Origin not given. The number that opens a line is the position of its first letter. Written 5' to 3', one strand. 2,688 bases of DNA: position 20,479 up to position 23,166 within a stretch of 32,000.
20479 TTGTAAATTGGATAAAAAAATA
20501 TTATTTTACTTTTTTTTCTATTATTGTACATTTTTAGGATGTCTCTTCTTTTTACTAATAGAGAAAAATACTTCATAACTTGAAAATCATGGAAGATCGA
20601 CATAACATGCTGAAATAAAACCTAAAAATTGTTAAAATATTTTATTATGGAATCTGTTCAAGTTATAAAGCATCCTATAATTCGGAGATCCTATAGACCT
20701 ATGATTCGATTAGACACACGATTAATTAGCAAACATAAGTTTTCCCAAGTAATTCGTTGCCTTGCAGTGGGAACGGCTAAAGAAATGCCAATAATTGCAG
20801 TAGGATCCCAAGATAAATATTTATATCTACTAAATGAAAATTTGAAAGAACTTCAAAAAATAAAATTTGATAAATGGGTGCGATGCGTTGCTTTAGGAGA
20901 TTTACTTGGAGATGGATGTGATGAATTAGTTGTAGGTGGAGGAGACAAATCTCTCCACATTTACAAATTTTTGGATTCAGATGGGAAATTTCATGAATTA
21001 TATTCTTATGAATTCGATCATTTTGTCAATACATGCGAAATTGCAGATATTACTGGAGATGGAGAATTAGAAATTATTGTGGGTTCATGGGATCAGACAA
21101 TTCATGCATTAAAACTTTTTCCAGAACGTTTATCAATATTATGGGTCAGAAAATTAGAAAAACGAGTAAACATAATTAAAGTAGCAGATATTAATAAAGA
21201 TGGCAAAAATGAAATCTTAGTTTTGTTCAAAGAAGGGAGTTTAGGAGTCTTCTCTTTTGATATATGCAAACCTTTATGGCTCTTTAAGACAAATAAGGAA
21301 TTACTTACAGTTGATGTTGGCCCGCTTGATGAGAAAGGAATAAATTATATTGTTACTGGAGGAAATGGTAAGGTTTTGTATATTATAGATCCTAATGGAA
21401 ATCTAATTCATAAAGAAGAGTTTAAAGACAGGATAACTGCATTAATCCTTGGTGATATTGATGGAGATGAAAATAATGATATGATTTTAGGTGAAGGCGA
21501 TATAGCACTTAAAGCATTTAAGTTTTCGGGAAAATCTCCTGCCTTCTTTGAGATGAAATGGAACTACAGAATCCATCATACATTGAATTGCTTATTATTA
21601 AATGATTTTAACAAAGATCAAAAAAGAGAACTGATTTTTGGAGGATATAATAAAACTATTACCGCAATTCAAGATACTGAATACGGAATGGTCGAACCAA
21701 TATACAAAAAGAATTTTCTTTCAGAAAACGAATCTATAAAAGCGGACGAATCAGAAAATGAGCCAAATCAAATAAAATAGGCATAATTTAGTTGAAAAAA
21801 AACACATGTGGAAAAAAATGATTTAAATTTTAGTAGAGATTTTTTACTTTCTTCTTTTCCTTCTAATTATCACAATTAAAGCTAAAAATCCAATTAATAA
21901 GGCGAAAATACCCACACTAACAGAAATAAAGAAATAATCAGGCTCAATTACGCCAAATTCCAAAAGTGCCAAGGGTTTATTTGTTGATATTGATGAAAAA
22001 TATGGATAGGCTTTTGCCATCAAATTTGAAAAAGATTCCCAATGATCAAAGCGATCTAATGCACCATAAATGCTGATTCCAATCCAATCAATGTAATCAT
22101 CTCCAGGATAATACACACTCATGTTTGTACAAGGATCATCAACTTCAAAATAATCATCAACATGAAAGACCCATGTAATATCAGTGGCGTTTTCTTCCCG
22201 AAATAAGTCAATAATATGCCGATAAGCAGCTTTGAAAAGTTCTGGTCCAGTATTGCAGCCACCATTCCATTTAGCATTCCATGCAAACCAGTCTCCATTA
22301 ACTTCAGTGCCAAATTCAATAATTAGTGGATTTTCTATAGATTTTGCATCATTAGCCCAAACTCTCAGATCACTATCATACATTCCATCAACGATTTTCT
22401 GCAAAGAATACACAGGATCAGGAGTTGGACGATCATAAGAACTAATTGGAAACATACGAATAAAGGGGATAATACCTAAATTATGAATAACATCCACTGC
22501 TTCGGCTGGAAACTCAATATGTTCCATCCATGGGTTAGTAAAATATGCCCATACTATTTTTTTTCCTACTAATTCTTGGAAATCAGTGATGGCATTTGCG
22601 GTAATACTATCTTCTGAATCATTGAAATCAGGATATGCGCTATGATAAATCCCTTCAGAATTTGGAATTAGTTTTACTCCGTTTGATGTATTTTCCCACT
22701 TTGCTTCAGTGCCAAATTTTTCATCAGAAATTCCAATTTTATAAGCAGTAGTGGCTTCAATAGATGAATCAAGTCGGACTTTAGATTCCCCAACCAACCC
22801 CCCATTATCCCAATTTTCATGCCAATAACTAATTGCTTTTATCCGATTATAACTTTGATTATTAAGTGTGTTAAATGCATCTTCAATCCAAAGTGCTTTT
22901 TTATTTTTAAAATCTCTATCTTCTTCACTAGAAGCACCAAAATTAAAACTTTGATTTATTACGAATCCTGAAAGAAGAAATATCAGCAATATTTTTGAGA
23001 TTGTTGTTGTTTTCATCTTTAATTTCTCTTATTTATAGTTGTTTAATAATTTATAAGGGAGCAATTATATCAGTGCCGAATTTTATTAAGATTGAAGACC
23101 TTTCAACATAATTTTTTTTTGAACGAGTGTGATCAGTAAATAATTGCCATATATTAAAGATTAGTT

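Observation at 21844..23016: GH26-like hydrolase appears to be a natural circular permutant of the (beta/alpha)8 barrel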

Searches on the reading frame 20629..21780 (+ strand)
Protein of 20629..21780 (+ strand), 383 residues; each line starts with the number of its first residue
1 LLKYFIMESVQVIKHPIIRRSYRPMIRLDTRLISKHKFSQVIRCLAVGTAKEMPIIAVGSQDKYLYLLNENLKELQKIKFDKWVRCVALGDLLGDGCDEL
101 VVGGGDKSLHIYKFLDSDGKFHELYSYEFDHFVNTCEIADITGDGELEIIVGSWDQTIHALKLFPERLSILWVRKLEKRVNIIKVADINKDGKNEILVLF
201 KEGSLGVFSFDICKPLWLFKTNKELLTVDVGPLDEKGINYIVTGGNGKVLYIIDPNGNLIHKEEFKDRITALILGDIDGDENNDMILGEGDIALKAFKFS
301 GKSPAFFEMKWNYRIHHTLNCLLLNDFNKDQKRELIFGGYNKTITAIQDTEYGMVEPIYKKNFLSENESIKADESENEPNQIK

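Call 10: search_protein_families(library=pfam, proteins=[window:20629-21780:+], max_evalue=0.001)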
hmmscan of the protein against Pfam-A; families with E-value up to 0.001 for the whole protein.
window:20629-21780:+ (383 aa): 9 families
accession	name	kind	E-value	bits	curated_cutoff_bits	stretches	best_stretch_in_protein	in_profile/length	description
PF15907.11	Itfg2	-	2.4e-16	60.4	27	1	173-305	10-111/330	Integrin-alpha FG-GAP repeat-containing protein 2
PF23743.1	Beta-prop_BBS7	-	1.7e-15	57.6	27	2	75-160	212-296/299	BBS7 beta-propeller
PF13517.12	FG-GAP_3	-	1.6e-14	54.6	26.9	1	91-151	1-61/61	FG-GAP-like repeat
PF25292.1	Beta-prop_CGLA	-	3.4e-14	53.5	26.8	1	169-261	19-110/316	Lambda-carrageenase beta-propeller domain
PF14783.12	BBS2_Mid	-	2e-13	50.8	27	1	138-248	4-104/108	Ciliary BBSome complex subunit 2, middle region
PF13570.13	Beta-prop_ACSF4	-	8.2e-07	29.2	133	0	100-315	64-253/329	Beta-alanine-activating enzyme, beta-propeller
PF14779.12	BBS1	-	3e-05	24.1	27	0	84-114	16-51/254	Ciliary BBSome complex subunit 1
PF14781.12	BBS2_N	-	7.6e-05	23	26.3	0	37-114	4-86/107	Ciliary BBSome complex subunit 2, N-terminal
PF01839.29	FG-GAP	-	0.00015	22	22.1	0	185-198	7-20/37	FG-GAP repeat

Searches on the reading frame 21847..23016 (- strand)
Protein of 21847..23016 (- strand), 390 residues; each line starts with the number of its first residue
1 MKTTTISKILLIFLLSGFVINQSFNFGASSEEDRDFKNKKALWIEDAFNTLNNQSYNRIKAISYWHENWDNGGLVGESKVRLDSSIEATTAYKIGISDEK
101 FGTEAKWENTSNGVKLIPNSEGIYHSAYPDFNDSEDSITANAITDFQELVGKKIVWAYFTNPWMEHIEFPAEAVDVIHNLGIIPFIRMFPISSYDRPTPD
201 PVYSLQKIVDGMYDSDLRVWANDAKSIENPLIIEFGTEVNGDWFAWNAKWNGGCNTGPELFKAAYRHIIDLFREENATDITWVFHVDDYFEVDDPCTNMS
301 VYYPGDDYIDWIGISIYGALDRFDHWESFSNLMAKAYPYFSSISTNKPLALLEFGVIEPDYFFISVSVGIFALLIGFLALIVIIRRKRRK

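Call 4: search_protein_families(library=pfam, proteins=[window:21847-23016:-], max_evalue=10)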
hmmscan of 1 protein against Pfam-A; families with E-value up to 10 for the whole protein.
window:21847-23016:- (390 aa): 4 families
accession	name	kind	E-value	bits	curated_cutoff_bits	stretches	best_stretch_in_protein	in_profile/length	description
PF02156.21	Glyco_hydro_26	-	5e-11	43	20.2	1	216-334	138-246/311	Glycosyl hydrolase family 26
PF04995.19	CcmD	-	0.18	12.4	25.6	1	362-389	5-32/44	Heme exporter protein D (CcmD)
PF21314.2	TM_ErbB1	-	0.57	10.4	27.1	1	368-388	7-27/36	Epidermal growth factor receptor transmembrane-juxtamembrane segment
PF06305.16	LapA_dom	-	1.7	9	28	1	362-389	21-48/64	Lipopolysaccharide assembly protein A domain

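Call 5: search_protein_families(library=ncbifam, proteins=[window:21847-23016:-], max_evalue=10)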
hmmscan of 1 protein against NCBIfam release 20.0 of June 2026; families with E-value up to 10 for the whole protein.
window:21847-23016:- (390 aa): 2 families
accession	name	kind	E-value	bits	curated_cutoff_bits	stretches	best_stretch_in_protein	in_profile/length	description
NF041738.1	GG_III-CTERM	domain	2.6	8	22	1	368-390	4-26/28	GGIII-like transmembrane region-containing protein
NF045849.1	ICE_MMCAP2_0565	equivalog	4.8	6.9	40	0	9-44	22-59/80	Mbov_0395 family pilin-like conjugal transfer protein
